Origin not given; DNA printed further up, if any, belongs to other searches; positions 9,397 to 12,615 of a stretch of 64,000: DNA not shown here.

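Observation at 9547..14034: High-GC glycosylation block with a GtrA-GT2-GT-C triple-fusion protein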

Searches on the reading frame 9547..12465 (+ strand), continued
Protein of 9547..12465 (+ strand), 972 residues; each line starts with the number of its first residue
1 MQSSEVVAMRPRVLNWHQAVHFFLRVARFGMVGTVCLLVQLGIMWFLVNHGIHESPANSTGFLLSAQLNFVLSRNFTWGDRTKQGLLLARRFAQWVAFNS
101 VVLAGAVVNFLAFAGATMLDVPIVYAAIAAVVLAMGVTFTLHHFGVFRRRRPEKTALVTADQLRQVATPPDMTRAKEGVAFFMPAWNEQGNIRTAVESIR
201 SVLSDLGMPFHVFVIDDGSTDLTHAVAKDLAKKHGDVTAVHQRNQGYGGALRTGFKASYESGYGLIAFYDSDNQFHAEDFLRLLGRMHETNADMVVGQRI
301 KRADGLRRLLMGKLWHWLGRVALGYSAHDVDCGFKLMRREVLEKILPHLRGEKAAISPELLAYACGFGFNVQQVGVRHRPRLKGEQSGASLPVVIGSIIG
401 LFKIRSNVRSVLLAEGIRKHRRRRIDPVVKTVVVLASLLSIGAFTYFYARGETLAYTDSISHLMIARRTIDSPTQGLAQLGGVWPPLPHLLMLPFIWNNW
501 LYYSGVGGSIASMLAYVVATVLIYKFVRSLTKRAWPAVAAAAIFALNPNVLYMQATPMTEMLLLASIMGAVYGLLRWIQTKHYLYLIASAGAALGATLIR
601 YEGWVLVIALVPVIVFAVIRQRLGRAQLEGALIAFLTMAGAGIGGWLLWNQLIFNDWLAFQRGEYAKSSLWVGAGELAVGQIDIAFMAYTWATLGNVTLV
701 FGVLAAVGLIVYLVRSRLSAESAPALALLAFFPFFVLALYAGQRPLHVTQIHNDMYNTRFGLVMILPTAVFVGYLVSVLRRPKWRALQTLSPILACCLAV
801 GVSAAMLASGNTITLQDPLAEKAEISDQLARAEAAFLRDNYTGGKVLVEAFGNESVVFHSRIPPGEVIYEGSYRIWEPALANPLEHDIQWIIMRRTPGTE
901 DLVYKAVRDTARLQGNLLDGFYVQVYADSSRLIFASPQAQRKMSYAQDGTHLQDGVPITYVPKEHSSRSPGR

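Call 76: search_dna_similar(query=window:9547-12465:+, collection=phages, mode=protein, max_rows=8)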
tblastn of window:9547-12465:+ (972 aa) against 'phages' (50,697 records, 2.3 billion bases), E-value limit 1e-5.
Records with a match: 27; places in all: 28; records where one place covers at least 80% of the query: 0.
Best place of each record, by identity: <60% 27.
By first word of the organism name: Bacteriophage 18; Oenococcus 6; Salmonella 1; Pseudomonas 1; Enterococcus 1.
By host as written in the record: - 20; Oenococcus oeni Sarco S13 2; Oenococcus oeni Sarco S11 2; Salmonella enterica subsp. enterica serovar Kentucky 1; Pseudomonas aeruginosa 1; Enterococcus faecalis 1.
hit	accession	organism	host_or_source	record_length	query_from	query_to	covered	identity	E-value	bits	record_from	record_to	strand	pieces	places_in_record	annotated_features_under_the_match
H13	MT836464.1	Bacteriophage sp.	human fecal samples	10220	183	421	25%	28.2%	4e-10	70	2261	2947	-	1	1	record has no annotation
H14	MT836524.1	Bacteriophage sp.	human fecal samples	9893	183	407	23%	28.8%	9e-16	89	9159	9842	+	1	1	record has no annotation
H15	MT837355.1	Bacteriophage sp.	human fecal samples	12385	168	403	24%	27.2%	8e-7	59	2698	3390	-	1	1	record has no annotation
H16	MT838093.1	Bacteriophage sp.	human fecal samples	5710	172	376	21%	31.2%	8e-13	79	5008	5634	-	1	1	record has no annotation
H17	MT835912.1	Bacteriophage sp.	human fecal samples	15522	183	376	20%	32.8%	5e-13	80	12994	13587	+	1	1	record has no annotation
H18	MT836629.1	Bacteriophage sp.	human fecal samples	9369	183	376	20%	32.8%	1e-12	79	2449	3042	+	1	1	record has no annotation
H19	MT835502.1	Bacteriophage sp.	human fecal samples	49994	177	384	21%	29.7%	5e-18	96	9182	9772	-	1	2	record has no annotation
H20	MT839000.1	Bacteriophage sp.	human fecal samples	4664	148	385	24%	25.4%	4e-9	67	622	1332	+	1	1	record has no annotation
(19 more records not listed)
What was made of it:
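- Closest known: GtrA/GtrB/GtrC O-antigen glucosylation systems of Shigella/Salmonella phages. Different: No phage-borne full-length relative exists (call 76).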

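Call 77: search_protein_representatives(protein=window:9547-12465:+)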
Query: 972 residues. Proteins with E-value up to 0.001 (for the whole library): 37664; up to 1e-10: 7198; up to 1e-30: 832. The best 150 are listed.
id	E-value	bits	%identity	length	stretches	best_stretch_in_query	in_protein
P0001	0.0e+00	2190.8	100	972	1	1-972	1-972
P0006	5.7e-244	828.8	47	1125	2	23-619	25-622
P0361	2.4e-206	704.3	45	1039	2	27-624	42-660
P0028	1.1e-190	652.5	44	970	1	27-915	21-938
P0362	7.3e-186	636.5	43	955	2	149-935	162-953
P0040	5.3e-183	627.0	41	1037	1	24-907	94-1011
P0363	1.2e-179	615.9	45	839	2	176-651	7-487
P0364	6.9e-168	577.0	43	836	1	175-935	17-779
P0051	7.7e-164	563.6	42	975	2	413-900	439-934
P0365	4.9e-163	561.0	39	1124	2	25-645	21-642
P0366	1.5e-153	529.5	43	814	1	176-909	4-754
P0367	8.5e-150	517.1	42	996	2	434-911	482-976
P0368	2.1e-149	515.9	42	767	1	179-932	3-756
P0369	2.1e-148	512.5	39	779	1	181-938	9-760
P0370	7.1e-146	504.2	57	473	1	492-950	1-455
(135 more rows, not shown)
